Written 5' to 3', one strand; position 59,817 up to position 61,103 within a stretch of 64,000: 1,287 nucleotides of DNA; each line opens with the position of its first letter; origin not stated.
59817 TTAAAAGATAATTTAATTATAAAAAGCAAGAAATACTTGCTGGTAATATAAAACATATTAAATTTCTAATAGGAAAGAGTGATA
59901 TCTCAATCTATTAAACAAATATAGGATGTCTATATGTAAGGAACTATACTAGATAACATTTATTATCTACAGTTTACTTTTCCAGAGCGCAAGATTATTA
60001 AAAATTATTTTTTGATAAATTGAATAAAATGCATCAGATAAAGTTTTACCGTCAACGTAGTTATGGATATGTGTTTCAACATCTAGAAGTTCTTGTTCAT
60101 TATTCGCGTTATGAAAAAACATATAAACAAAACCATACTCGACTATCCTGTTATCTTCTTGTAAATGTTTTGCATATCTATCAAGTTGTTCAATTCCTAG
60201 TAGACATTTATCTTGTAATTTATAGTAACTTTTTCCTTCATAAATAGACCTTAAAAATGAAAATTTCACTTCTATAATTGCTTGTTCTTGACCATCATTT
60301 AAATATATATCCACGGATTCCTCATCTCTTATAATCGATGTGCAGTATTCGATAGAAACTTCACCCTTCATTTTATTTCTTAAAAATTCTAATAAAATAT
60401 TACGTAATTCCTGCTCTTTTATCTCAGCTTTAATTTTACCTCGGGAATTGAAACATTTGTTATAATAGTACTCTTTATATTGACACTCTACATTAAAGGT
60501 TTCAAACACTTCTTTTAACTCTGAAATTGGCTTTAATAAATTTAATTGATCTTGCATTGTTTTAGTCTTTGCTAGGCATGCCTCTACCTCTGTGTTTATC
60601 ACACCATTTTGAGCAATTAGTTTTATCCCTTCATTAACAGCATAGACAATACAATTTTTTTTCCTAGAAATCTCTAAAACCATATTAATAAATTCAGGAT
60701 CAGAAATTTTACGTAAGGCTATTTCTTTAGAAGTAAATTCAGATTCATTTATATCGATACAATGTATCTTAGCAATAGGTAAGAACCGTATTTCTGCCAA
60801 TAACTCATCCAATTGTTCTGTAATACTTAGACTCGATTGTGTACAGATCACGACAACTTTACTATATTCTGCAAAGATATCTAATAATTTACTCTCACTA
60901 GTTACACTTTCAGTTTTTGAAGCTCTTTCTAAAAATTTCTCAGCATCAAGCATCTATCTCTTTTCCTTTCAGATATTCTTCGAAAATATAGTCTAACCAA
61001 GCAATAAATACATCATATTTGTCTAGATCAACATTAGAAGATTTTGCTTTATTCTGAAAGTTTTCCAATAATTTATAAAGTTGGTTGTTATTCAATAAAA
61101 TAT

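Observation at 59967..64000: Four-gene AT-rich defence-island candidate: methylase-like ORF + zinc-ribbon coiled-coil ABC ATPase + helical middle protein + PD-(D/E)xK-like effector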

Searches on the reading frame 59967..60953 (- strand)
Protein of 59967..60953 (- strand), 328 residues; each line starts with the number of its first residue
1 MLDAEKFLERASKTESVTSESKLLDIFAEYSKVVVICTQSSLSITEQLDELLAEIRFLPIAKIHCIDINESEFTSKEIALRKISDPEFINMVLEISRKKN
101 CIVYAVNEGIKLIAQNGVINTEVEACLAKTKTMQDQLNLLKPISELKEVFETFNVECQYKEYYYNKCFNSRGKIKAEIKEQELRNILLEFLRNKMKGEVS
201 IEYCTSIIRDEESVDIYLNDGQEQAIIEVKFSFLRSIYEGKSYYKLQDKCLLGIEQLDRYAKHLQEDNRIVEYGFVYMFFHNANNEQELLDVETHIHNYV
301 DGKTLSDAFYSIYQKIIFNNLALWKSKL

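Call 3: search_protein_families(library=padloc, proteins=[window:59967-60953:-], max_evalue=1)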
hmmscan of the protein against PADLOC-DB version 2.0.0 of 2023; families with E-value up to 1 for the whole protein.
window:59967-60953:- (328 aa): 0 families

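Call 4: search_protein_families(library=pfam, proteins=[window:59967-60953:-], max_evalue=1)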
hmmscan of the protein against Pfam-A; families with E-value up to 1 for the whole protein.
window:59967-60953:- (328 aa): 3 families
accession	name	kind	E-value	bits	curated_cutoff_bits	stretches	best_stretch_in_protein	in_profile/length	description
PF21998.2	FERM_C1_MyoVII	-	0.013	16.2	27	0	31-89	18-74/97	Myosin-X FERM PH domain-like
PF25634.1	PFV_capsid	-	0.021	15.2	27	1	46-119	8-78/129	Pyrobaculum filamentous virus capsid protein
PF25155.1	NTF2_YvbJ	-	0.29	12.4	25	1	190-277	39-110/123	YvbJ NTF2-like domain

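Call 5: search_protein_families(library=ncbifam, proteins=[window:59967-60953:-], max_evalue=1)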
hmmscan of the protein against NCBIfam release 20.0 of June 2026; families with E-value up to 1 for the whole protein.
window:59967-60953:- (328 aa): 0 families

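Call 7: search_protein_families(library=phrogs, proteins=[window:59967-60953:-], max_evalue=1)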
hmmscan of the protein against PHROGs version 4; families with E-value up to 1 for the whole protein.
window:59967-60953:- (328 aa): 0 families

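Call 9: search_solved_structures(query=window:59967-60953:-, max_evalue=10)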
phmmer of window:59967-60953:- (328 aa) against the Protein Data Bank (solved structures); distinct sequences matched with E-value up to 10: 1.
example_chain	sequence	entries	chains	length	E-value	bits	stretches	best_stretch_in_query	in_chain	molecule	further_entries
6raw_H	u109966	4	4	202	1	11.7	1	193-255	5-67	IP07275p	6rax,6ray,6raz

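Call 12: find_homologous_proteins(query=window:59967-60953:-, max_evalue=0.001)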
Query window:59967-60953:- (328 aa): 118 proteins with E <= 0.001 among 1464 candidates.
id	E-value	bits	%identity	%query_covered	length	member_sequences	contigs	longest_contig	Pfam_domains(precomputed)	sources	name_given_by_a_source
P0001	3.6e-208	708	100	100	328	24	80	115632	-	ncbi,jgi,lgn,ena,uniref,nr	ncbi:hypothetical protein [uncultured Streptococcus sp.]|uniref:hypothetical protein n=1 Tax=uncultu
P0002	1.6e-193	660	94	100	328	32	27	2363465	-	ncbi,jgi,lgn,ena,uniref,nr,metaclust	ncbi:hypothetical protein HMPREF9395_0589 [Streptococcus sanguinis SK1058]|jgi:hypothetical protein|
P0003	4.5e-187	638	89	100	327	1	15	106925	-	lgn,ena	-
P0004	2.5e-186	636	89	100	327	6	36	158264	-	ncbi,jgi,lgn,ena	jgi:hypothetical protein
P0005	3.6e-186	635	89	100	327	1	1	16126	-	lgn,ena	-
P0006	1.5e-185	633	89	100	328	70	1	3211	-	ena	-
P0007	2.6e-184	629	88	100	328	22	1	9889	-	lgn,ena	-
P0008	3.0e-184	629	89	100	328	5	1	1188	-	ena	-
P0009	3.6e-147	507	72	100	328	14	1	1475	-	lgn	-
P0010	1.4e-137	476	90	72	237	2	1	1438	-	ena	-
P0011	1.9e-131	456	92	69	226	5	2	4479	-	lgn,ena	-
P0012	2.1e-116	406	59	100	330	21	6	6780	-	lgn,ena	-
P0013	4.4e-108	379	57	99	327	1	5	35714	-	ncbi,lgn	ncbi:TPA: hypothetical protein ACGO3V_002031 [Streptococcus suis]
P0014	1.4e-71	259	44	98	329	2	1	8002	-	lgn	-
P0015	1.9e-71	259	41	97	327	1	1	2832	-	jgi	-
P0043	1.8e-65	239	39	99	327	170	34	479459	-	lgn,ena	-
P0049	2.7e-64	235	40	98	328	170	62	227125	-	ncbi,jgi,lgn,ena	-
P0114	3.7e-16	77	29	77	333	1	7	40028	-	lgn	-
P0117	7.9e-14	70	33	70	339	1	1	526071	-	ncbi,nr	ncbi:hypothetical protein GIX45_17070 [Erwinia sp. CPCC 100877]|nr:hypothetical protein [Erwinia sp.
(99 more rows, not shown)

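Call 14: find_encoding_contigs(protein=P0049, flank=8000, max_places=3)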
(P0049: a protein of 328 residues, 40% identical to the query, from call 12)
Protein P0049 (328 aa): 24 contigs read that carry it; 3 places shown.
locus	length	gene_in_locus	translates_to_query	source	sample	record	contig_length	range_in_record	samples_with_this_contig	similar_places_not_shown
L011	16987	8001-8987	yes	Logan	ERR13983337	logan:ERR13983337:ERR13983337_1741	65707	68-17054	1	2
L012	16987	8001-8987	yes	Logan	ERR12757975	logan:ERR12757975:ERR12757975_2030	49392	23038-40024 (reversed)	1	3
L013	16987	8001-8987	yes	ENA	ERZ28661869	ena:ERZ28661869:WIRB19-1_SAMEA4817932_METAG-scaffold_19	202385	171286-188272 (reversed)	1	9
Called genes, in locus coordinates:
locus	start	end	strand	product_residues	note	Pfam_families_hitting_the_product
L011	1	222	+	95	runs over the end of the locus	?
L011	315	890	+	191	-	PF18734:HEPN_AbiU2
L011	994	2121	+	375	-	PF00872:Transposase_mut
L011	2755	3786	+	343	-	PF09561:RE_HpaII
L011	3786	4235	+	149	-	PF03852:Vsr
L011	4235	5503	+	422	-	PF01555:N6_N4_Mtase (faint), PF02086:MethyltransfD12 (weak)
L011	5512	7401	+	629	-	PF13476:AAA_23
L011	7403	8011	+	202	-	-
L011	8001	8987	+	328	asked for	-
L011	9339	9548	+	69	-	PF13443:HTH_26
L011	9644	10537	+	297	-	PF10543:ORF6N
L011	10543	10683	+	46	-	-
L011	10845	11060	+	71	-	-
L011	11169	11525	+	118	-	-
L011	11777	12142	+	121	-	PF08974:DUF1877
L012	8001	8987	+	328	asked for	-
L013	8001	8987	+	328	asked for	-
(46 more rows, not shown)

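Call 15: find_encoding_contigs(protein=P0117, flank=8000, max_places=2)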
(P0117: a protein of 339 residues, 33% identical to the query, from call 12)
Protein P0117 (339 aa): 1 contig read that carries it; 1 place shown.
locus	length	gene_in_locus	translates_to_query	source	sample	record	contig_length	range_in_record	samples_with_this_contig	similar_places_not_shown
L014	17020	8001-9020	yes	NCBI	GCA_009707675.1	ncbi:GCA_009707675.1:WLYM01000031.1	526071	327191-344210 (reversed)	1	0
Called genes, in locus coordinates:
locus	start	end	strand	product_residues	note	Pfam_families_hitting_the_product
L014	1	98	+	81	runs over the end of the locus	PF06257:VEG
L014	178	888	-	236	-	PF12802:MarR_2 (weak), PF12840:HTH_20, PF13412:HTH_24 (faint), PF01022:HTH_5, PF24033:DUF7342 (faint)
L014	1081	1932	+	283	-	PF00288:GHMP_kinases_N, PF08544:GHMP_kinases_C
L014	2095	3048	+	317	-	PF01297:ZnuA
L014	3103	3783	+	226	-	PF00005:ABC_tran, PF02463:SMC_N (weak), PF13304:AAA_21 (faint)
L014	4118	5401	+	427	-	PF01555:N6_N4_Mtase (weak)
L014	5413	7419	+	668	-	PF13476:AAA_23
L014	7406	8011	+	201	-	-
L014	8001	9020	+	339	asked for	-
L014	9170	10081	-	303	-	PF12844:HTH_19 (weak), PF21259:Rgg_C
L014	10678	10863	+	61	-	-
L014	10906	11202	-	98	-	PF13443:HTH_26 (weak)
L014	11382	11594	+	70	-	PF01381:HTH_3 (weak)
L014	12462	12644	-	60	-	-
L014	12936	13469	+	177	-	-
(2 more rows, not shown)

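Call 30: find_related_loci(query=A1, collection=genome_contigs, flank=7000)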
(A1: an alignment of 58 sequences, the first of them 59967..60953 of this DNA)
Query A1 (328 aa) in genome_contigs; peptide patterns used: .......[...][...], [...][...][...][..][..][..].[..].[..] (x = any residue, [..] = any of these).
81 stretches matched a pattern; 14 encode a relative of the query (tblastn E <= 1e-3); 14 distinct loci.
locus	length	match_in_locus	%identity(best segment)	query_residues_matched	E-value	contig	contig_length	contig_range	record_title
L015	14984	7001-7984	93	1-328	0e+0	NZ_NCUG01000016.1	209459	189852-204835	Streptococcus oralis subsp. tigurinus strain OD_314165_09 s_oralis_OD_314165_09_ID_5, whole genome shotgun sequence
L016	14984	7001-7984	91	1-328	0e+0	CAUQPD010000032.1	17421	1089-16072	MAG TPA_asm: uncultured Streptococcus sp. isolate ERR9968716_bin.35_MetaWRAP_v1.3_MAG genome assembly, contig: ERZ216158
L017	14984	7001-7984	91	1-328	0e+0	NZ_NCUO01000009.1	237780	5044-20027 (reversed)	Streptococcus oralis subsp. oralis strain OD_336064_07 s_oralis_OD_336064_07_ID_7, whole genome shotgun sequence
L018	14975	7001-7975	40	1-324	3e-72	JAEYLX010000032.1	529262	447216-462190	MAG: Bacillota bacterium isolate OH_HFB_53 k127_993378, whole genome shotgun sequence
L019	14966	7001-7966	40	7-327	3e-70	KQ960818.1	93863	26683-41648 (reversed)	Veillonellaceae bacterium DNF00626 genomic scaffold Scaffold7, whole genome shotgun sequence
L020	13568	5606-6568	41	4-324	7e-70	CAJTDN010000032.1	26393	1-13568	Lachnospiraceae bacterium isolate A96_90.MI.DSS genome assembly, contig: MGBC000092.32, whole genome shotgun sequence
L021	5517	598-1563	41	7-328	2e-68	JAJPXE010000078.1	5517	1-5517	MAG: Candidatus Gastranaerophilales bacterium isolate AH.11_8 NODE_1851_length_5517_cov_9.805383, whole genome shotgun s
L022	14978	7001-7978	38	2-326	4e-67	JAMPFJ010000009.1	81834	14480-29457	MAG: Bacteroidales bacterium isolate NALB_7861_11 Scaffold_#9__SCF_009___81834_bp, whole genome shotgun sequence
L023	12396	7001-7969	38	4-328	5e-66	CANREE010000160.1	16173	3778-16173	MAG: uncultured Lachnospiraceae bacterium isolate Lapin-025__bin37 genome assembly, contig: Lapin-025__NODE_2787_length_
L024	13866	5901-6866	40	7-327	1e-69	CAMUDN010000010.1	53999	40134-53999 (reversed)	MAG TPA_asm: uncultured Bulleidia sp. isolate SRR11749279_bin.12_metaWRAP_v1.3_MAG genome assembly, contig: ERZ13382869.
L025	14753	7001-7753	31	78-326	2e-26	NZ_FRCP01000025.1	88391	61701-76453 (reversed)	Anaerosporobacter mobilis DSM 15930, whole genome shotgun sequence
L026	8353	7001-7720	32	83-321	4e-25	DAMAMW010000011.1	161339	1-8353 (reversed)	MAG TPA_asm: Lachnospiraceae bacterium isolate CTOTU48295 NODE_23_length_161339_cov_9.620545, whole genome shotgun seque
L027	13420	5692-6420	33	83-326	2e-24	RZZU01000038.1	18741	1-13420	MAG: Clostridia bacterium isolate INTA.CYC.007 contig-100_2377, whole genome shotgun sequence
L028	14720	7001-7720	32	83-321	1e-23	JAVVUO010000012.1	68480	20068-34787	MAG: Lachnospiraceae bacterium isolate CGS10Y2-bin57 NODE_12_length_68480_cov_15.452422, whole genome shotgun sequence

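Call 32: predict_structure(alignment_id=A1)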
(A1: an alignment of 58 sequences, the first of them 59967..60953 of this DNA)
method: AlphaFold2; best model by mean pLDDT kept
length: 328 residues; sequences in the alignment: 58
mean_pLDDT: 87.6   pTM: 0.60
mean pLDDT of the five models: 87.6, 87.1, 86.8, 86.1, 85.7
residues with pLDDT >= 90: 225; 70-90: 58; 50-70: 31; < 50: 14
segments of 3 or more residues with pLDDT < 50: 10-17
pLDDT, mean of each block of 10 residues (from residue 1): 48 54 89 94 89 94 92 90 89 96 90 91 57 67 96 97 96 96 96 95 63 80 96 95 94 94 89 97 91 96 92 97 94
secondary structure, 60 per line:
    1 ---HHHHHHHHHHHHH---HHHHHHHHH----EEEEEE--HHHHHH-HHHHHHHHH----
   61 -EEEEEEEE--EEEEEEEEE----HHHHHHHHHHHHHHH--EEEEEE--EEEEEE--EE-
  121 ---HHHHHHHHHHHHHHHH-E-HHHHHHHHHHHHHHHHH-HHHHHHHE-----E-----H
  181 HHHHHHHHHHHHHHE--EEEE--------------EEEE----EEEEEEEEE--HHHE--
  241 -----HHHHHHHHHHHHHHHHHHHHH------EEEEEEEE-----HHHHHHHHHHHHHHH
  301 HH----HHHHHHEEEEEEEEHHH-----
elements in order: H4-16 H20-28 E33-38 H41-46 H48-56 E62-69 E72-80 H85-99 E102-107 E110-115 H124-139 H143-159 H161-167 H180-194 E198-201 E216-219 E224-232 H246-266 E273-280 H286-302 H307-312 E313-320

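Call 35: fold_search(model_id=the predicted structure, library=pdb)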
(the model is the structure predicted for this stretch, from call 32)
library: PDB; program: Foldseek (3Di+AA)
matches with E <= 10: 808; with E <= 0.001: 0
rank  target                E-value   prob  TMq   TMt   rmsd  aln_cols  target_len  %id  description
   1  8q44_A                1.8e-03  0.77  0.26  0.21  24.1       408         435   10  Crystal structure of cA4-bound Can2 (E364R) in complex with oligo-T DNA (released 2023-11-22)
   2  4dav_A                9.5e-03  0.69  0.21  0.28   8.7       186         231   16  The structure of Pyrococcus Furiosus SfsA in complex with DNA (released 2014-10-01)
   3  8q3z_A                9.5e-03  0.51  0.27  0.21  24.1       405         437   10  Crystal structure of cA4-bound Can2 from Thermoanaerobacter brockii (released 2023-11-22)
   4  9n5v_B                3.2e-02  0.14  0.16  0.11  22.9       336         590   11  Structure of the NAD(H)-bound Thermococcus sibiricus NfnABC complex (released 2025-05-07)
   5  2wcw_C                4.8e-02  0.84  0.17  0.39   5.4        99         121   19  1.6A resolution structure of Archaeoglobus fulgidus Hjc, a Holliday junction resolvase from an archaeal hyperthermophi (released 2009-03-24)
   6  2wiw_B                5.1e-02  0.82  0.18  0.38   5.3        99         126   20  Crystal structures of Holliday junction resolvases from Archaeoglobus fulgidus bound to DNA substrate (released 2009-05-26)
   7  9nl2_A                5.8e-02  0.77  0.20  0.07   7.6       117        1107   16  Structure of R2 retrotransposon protein from Platysternon megacephalum initiating target-primed reverse transcription (released 2025-06-18)
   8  2wcw_A                7.3e-02  0.75  0.18  0.38   5.4        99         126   19  1.6A resolution structure of Archaeoglobus fulgidus Hjc, a Holliday junction resolvase from an archaeal hyperthermophi (released 2009-03-24)
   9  2wcz_A                8.8e-02  0.85  0.18  0.42   5.2        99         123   20  1.6A resolution structure of Archaeoglobus fulgidus Hjc, a Holliday junction resolvase from an archaeal hyperthermophi (released 2009-03-24)
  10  6p4o_F                8.8e-02  0.15  0.19  0.14  25.1       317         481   10  Complex of XPB helicase with Bax1 endonuclease from Sulfurisphaera tokodaii at 3.15 Angstroms resolution (released 2020-06-03)
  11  8iby_C                9.3e-02  0.44  0.21  0.10  10.5       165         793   13  Structure of R2 with 5'ORF (released 2023-09-20)
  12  9bv1_F                9.9e-02  0.08  0.16  0.15  22.9       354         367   10  M2A Midnolin-Proteasome (translocating) (released 2025-06-11)
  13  8z4i_B                1.1e-01  0.16  0.23  0.20  18.2       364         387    8  crystal structure of Cdn1 in complex with cA3 (released 2026-02-04)
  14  2wcw_D                1.3e-01  0.84  0.20  0.45   5.3       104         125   19  1.6A resolution structure of Archaeoglobus fulgidus Hjc, a Holliday junction resolvase from an archaeal hyperthermophi (released 2009-03-24)
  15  5fow_C                1.3e-01  0.30  0.15  0.21   8.5       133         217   10  HUMANISED MONOMERIC RADA IN COMPLEX WITH WHTA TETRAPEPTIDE (released 2016-03-30)
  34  9nxx_D                3.3e-01  0.28  0.23  0.20   8.9       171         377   13  LmuA_conformation 1 (released 2025-12-17)
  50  9nxx_B                5.0e-01  0.18  0.21  0.19   9.6       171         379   13  LmuA_conformation 1 (released 2025-12-17)
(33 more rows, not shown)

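Call 47: search_dna_similar(query=window:59967-60953:-, collection=plasmids, mode=protein, max_evalue=0.001, max_rows=20)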
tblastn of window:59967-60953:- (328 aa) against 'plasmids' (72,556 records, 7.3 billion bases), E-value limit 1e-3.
No match.

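Call 48: search_dna_similar(query=window:59967-60953:-, collection=phages, mode=protein, max_evalue=0.001, max_rows=20)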
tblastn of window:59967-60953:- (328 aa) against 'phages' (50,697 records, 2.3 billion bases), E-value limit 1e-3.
No match.

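Call 82: search_protein_families(library=pfam, alignment_id=A1, max_evalue=0.1)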
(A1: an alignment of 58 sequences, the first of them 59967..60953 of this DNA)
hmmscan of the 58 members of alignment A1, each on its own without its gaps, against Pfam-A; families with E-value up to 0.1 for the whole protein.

A. member 1, window:59967-60953:- (328 aa): 2 families
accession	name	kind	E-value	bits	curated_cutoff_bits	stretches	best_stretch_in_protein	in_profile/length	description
PF21998.2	FERM_C1_MyoVII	-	0.013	16.2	27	0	31-89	18-74/97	Myosin-X FERM PH domain-like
PF25634.1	PFV_capsid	-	0.021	15.2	27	1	46-119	8-78/129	Pyrobaculum filamentous virus capsid protein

B. families by the number of members that match (of 58 scanned): 48 families (the first 25 are shown)
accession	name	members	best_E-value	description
PF11633.14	bCoV_SUD_M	4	0.0086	Betacoronavirus single-stranded poly(A) binding domain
PF14082.12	SduA_C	4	0.029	Shedu protein SduA, C-terminal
PF04313.20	HSDR_N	3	0.00034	Type I restriction enzyme R protein N terminus (HSDR_N)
PF13588.12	HSDR_N_2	2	0.00025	Type I restriction enzyme R protein N terminus (HSDR_N)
PF13173.12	AAA_14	2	0.0098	AAA domain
PF01282.25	Ribosomal_S24e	2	0.01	Ribosomal protein S24e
PF03749.19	SfsA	2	0.012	Sugar fermentation stimulation protein RE domain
PF20247.3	DUF6602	2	0.065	Domain of unknown function (DUF6602)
PF09612.15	HtrL_YibB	1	0.0032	Bacterial protein of unknown function (HtrL_YibB)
PF13079.11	DUF3916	1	0.0055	Protein of unknown function (DUF3916)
PF03008.20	DUF234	1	0.0083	Archaea bacterial proteins of unknown function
PF20421.4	DHR-2_Lobe_C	1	0.0091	DHR-2, Lobe C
PF13020.12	NOV_C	1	0.012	Protein NO VEIN, C-terminal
PF21998.2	FERM_C1_MyoVII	1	0.013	Myosin-X FERM PH domain-like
PF18640.6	LepB_N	1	0.015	LepB N-terminal domain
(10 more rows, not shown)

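Call 83: search_solved_structures(query=A1, max_evalue=10, show_alignments=2)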
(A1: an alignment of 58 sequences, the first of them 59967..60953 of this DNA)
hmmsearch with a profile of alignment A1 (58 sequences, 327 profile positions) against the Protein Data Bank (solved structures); distinct sequences matched with E-value up to 10: 5.
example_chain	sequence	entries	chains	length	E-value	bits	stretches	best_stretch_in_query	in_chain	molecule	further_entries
8ps4_A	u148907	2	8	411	0.0011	21.6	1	214-266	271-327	Shedu effector protein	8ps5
4heo_A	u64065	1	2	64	0.059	15.8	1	171-201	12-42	Phosphoprotein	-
7pno_A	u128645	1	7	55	0.19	14.2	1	171-202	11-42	Phosphoprotein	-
7pon_A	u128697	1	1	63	0.26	13.8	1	171-202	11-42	Phosphoprotein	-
7f28_B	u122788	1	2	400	1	11.8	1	137-186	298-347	Putative 3-oxoacyl-[ACP] synthase FabV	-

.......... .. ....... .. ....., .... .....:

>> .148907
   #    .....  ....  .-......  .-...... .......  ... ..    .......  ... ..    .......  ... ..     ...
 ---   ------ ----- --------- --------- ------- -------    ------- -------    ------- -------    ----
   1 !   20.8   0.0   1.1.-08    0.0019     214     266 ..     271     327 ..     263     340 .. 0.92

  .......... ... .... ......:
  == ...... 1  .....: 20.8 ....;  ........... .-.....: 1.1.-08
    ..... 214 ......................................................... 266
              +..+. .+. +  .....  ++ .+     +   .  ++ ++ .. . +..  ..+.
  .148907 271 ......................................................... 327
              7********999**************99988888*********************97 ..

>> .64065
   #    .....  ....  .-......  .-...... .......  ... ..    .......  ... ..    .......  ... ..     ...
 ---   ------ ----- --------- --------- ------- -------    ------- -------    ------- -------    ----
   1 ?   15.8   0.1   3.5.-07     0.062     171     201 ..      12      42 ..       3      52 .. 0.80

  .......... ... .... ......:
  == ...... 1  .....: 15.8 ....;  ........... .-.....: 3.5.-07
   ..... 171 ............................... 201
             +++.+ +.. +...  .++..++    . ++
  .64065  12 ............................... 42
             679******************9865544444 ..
